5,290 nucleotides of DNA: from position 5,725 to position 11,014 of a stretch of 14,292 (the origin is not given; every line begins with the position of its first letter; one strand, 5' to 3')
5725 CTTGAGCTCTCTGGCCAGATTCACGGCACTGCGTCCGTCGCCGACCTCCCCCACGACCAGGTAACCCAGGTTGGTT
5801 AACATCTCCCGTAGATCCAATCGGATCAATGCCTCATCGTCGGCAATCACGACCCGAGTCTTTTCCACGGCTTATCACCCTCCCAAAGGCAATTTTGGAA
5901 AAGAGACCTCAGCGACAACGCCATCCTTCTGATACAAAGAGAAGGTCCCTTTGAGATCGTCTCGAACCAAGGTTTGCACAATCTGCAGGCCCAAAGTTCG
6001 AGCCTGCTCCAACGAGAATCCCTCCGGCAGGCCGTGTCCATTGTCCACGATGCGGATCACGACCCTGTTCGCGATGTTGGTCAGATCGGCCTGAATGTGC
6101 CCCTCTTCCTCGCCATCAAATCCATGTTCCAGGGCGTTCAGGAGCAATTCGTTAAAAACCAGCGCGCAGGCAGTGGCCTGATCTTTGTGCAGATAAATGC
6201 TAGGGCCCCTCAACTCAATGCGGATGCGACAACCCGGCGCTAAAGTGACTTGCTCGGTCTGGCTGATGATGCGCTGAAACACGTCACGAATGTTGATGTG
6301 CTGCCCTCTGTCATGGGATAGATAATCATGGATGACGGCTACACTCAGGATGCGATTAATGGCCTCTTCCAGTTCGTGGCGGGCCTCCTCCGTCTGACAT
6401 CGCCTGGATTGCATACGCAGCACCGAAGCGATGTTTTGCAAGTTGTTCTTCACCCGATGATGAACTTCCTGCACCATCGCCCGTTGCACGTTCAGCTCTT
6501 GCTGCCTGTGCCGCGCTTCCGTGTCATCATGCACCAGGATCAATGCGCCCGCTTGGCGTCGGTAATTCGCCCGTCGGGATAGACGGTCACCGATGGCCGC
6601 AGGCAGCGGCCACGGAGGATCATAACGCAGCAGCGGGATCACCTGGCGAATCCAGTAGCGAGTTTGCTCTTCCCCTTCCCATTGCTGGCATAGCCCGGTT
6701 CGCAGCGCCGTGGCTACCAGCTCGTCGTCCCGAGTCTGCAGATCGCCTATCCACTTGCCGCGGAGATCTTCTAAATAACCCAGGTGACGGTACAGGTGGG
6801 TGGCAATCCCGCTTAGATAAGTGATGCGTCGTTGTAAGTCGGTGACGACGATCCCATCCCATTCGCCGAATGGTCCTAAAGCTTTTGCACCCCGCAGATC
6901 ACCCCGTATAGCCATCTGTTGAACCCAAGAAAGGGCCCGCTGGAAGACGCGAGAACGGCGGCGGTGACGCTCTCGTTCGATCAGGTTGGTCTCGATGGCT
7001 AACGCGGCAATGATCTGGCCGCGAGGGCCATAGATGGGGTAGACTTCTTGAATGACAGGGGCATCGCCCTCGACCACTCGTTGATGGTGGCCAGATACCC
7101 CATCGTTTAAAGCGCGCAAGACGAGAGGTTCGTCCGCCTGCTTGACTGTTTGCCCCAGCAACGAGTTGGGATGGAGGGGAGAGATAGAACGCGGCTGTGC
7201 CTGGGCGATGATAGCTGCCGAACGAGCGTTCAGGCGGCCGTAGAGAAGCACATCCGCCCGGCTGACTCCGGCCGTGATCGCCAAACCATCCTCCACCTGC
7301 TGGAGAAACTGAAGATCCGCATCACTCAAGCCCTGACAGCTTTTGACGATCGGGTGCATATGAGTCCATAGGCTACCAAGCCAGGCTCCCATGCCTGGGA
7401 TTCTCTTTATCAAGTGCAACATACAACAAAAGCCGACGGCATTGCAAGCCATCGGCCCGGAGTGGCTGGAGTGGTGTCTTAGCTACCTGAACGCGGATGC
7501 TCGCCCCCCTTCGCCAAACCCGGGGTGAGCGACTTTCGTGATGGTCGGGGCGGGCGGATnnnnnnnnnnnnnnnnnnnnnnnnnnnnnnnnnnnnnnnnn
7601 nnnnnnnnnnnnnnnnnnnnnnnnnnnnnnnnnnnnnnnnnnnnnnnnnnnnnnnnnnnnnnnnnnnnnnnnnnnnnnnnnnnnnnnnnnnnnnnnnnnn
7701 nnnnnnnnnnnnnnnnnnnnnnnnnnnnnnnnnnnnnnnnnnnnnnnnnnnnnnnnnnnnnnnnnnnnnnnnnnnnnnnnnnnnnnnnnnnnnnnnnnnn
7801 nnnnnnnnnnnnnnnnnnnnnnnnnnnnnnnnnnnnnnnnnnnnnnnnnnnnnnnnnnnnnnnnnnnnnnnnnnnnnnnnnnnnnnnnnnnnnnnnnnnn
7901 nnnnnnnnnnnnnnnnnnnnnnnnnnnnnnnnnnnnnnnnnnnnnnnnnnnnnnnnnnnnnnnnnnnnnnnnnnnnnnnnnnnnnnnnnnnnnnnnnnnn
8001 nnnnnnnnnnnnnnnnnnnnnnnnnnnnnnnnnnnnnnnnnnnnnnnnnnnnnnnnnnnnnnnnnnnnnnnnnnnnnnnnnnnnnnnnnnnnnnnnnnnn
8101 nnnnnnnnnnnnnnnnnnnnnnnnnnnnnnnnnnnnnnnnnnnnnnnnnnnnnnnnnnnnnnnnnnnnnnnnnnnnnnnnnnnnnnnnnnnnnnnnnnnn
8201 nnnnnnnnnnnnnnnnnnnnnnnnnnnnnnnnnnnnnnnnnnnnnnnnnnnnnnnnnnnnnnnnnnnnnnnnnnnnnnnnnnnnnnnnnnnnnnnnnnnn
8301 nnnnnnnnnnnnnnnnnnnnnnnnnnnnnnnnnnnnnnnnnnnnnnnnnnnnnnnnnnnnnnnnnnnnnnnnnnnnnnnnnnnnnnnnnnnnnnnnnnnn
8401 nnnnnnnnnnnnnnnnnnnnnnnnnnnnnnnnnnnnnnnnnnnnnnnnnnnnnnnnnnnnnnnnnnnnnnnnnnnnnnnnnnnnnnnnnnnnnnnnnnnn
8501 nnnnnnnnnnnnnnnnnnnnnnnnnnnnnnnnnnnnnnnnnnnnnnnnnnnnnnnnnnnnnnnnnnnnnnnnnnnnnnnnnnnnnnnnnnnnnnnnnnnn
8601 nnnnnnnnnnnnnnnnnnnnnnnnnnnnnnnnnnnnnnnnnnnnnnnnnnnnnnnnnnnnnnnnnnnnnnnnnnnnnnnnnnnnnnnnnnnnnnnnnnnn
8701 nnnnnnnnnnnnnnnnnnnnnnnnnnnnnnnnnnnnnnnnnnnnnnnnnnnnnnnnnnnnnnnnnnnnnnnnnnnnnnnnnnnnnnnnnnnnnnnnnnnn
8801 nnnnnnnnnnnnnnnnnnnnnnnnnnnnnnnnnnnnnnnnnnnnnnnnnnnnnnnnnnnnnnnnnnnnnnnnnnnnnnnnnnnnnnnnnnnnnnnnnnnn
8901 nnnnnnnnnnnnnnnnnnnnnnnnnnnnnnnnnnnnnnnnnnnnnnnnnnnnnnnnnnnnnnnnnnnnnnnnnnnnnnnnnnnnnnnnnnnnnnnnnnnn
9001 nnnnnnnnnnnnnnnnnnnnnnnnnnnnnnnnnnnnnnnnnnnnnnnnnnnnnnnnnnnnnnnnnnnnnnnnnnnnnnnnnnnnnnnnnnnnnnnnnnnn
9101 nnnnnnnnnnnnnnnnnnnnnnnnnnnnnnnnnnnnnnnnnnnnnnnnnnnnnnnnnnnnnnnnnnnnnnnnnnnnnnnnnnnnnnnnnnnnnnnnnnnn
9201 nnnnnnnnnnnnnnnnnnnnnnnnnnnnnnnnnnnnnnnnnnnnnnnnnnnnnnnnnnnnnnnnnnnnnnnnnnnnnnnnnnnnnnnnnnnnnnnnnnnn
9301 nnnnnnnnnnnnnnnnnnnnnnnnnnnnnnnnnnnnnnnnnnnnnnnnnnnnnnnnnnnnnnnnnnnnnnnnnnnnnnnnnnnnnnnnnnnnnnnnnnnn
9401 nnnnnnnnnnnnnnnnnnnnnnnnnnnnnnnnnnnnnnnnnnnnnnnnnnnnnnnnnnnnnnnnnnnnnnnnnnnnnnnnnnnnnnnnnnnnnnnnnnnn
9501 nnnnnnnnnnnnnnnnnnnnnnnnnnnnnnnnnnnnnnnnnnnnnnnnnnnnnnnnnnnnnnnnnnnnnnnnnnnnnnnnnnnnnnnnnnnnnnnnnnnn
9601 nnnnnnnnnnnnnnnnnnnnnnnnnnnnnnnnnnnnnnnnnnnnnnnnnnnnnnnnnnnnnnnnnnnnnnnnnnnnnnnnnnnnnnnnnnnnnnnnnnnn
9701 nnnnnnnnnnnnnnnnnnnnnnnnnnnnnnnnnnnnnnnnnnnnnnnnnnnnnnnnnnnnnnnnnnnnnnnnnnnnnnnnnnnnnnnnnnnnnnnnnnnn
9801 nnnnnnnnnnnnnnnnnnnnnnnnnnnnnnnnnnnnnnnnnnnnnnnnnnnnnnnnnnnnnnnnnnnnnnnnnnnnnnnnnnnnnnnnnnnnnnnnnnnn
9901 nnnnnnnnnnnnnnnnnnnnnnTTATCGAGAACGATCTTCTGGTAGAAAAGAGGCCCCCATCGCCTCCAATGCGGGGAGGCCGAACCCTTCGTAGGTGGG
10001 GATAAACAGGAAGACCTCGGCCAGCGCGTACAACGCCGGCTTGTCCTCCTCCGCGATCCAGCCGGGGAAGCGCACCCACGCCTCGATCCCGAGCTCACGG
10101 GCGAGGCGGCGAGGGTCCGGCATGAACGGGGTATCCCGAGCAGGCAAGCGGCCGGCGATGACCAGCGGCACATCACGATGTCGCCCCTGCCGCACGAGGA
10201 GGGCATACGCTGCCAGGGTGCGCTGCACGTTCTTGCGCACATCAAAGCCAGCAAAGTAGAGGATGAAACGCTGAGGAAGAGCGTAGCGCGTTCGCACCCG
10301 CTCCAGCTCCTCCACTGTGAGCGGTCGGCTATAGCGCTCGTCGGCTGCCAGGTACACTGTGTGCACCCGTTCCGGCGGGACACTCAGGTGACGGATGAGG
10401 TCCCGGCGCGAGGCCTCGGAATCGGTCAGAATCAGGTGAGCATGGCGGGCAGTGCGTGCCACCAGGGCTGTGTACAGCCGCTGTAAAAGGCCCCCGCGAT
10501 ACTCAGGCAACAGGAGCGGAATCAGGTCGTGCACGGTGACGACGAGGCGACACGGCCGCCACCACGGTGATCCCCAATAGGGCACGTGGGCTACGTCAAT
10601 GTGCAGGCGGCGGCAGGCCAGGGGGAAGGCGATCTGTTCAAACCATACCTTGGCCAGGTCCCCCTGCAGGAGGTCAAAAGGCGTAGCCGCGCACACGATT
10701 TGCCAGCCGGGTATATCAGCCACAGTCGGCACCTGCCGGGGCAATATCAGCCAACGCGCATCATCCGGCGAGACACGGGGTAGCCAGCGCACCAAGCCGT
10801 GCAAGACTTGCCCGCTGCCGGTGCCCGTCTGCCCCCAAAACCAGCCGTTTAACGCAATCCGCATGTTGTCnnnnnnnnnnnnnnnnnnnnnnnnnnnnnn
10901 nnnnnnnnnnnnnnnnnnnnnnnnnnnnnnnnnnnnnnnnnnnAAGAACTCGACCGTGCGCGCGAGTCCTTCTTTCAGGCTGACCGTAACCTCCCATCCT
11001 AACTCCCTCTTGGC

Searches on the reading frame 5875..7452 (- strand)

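Call 6: search_protein_families(library=pfam, proteins=[window:5875-7452:-], max_evalue=0.01)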
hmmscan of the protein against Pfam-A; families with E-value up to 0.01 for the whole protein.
window:5875-7452:- (525 aa): 5 families
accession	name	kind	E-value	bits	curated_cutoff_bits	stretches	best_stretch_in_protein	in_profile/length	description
PF07568.18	HisKA_2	-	4.6e-21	75.1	22.3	1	329-399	1-72/76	Histidine kinase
PF12282.15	GAF_PdtaS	-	9.9e-21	74.6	23.7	1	35-168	4-139/145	Histidine kinase PdtaS, GAF domain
PF07536.20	HWE_HK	-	5.4e-09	37.1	22.8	1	329-401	1-71/83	HWE histidine kinase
PF02518.31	HATPase_c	-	6e-09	36.8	26.4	1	429-523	6-109/111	Histidine kinase-, DNA gyrase B-, and HSP90-like ATPase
PF13581.12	HATPase_c_2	-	5.4e-07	30.1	27.4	1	421-496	24-109/127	Histidine kinase-like ATPase domain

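Call 7: search_protein_families(library=ncbifam, proteins=[window:5875-7452:-], max_evalue=0.01)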
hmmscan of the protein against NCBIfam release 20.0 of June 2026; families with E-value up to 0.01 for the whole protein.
window:5875-7452:- (525 aa): 15 families
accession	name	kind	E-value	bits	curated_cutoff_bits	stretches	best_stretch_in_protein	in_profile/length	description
NF052306.1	BluLightHisKinLov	equivalog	7.6e-20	71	450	1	309-519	135-333/334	blue-light-activated histidine kinase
NF051872.1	HisKinPhyk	equivalog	9.2e-19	67.4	750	1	318-518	338-536/537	sensor histidine kinase PhyK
NF010077.0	PRK13559.1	subfamily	1.7e-17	63.3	361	1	309-520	156-359/364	hypothetical protein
NF008312.0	PRK11100.1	equivalog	2.7e-05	23.2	356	1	355-477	298-415/477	two-component system sensor histidine kinase CreC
NF046044.1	PnpS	equivalog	4.3e-05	22.7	400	1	360-477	219-331/390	two-component system histidine kinase PnpS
TIGR02916.1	PEP_his_kin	equivalog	5.1e-05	22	300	1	360-479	516-627/679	XrtA/PEP-CTERM system histidine kinase PrsK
NF008468.0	PRK11360.1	equivalog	6.4e-05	21.5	646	1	299-477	366-554/616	two-component system sensor histidine kinase AtoS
TIGR02966.1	phoR_proteo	equivalog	9.2e-05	21.6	334.2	1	355-476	158-274/333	phosphate regulon sensor histidine kinase PhoR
NF033092.0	HK_WalK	equivalog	0.00012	20.8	725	1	380-477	441-534/594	cell wall metabolism sensor histidine kinase WalK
TIGR01925.2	spIIAB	equivalog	0.0015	18.5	135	0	431-477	40-86/137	anti-sigma F factor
NF008649.0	PRK11644.1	equivalog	0.0015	17.3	408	1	319-521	300-497/499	signal transduction histidine-protein kinase/phosphatase UhpB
NF052443.1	SensHisKinMctS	equivalog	0.0015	16.9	700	1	325-519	253-447/457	two-component system sensor histidine kinase MctS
NF041735.1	hist_kin_RppB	equivalog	0.0016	17.3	400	1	321-477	232-379/438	two-component system sensor histidine kinase RppB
NF006800.0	PRK09303.1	equivalog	0.0032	16.5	342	1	346-477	191-319/383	histidine kinase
NF003144.0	PRK04069.1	equivalog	0.0092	15.4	145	0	434-475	48-89/161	anti-sigma B factor RsbW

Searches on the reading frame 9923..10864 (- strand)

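Call 6: search_protein_families(library=pfam, proteins=[window:9923-10864:-], max_evalue=0.01)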
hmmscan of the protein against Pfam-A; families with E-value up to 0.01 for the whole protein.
window:9923-10864:- (313 aa): 4 families
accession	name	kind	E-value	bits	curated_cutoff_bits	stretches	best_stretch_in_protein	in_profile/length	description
PF00534.26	Glycos_transf_1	-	4.2e-16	59.4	26.4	1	195-304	12-115/172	Glycosyl transferases group 1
PF13439.12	Glyco_transf_4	-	3.7e-14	53.6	28.5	1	66-175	50-167/170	Glycosyltransferase Family 4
PF13692.12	Glyco_trans_1_4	-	3.5e-13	50.5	27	1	200-304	3-99/142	Glycosyl transferases group 1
PF13579.12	Glyco_trans_4_4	-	6.5e-09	36.8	29.7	1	62-171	49-156/158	Glycosyl transferase 4-like domain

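Call 7: search_protein_families(library=ncbifam, proteins=[window:9923-10864:-], max_evalue=0.01)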
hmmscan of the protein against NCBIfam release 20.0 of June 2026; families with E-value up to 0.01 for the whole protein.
window:9923-10864:- (313 aa): 10 families
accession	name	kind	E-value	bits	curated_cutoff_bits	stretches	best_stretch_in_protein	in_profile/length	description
TIGR04047.1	MSMEG_0565_glyc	hypoth_equivalog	1.1e-14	54.4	259.85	1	133-304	130-299/373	MSMEG_0565 family glycosyltransferase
TIGR03449.1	mycothiol_MshA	equivalog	9.7e-09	34.6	462.5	1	142-302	165-324/406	D-inositol-3-phosphate glycosyltransferase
TIGR02149.1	glgA_Coryne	subfamily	3.3e-08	33.1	302.4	1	107-304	109-306/391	glycogen synthase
TIGR03999.1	thiol_BshA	equivalog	2.7e-05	23.3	273.7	1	144-304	147-295/375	N-acetyl-alpha-D-glucosaminyl L-malate synthase BshA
NF038255.1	exopoly_VpsD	equivalog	6.9e-05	21.9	300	1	210-305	215-306/381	VpsD family glycosyltransferase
NF038229.1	Glyco4_Geo_Pelo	equivalog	0.00034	19.7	400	1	135-303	103-259/338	GPMC system family 4 glycosyltransferase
NF041876.1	EPS_EpsE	equivalog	0.00049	19.5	400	1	206-304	222-318/389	exopolysaccharide biosynthesis GT4 family glycosyltransferase EpsE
TIGR04063.1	stp3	hypoth_equivalog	0.00053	19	442.05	1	124-287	140-295/397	TIGR04063 family PEP-CTERM/XrtA system glycosyltransferase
NF038295.1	EPS_HpsP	equivalog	0.0006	18.9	550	1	186-304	193-310/388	hormogonium polysaccharide biosynthesis glycosyltransferase HpsP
NF050063.1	ProtGlycPglJ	equivalog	0.00095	18.5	500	1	134-302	137-286/363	N-acetylgalactosamine-N,N'-diacetylbacillosaminyl-diphospho-undecaprenol 4-alpha-N-acetylgalactosaminyltransferase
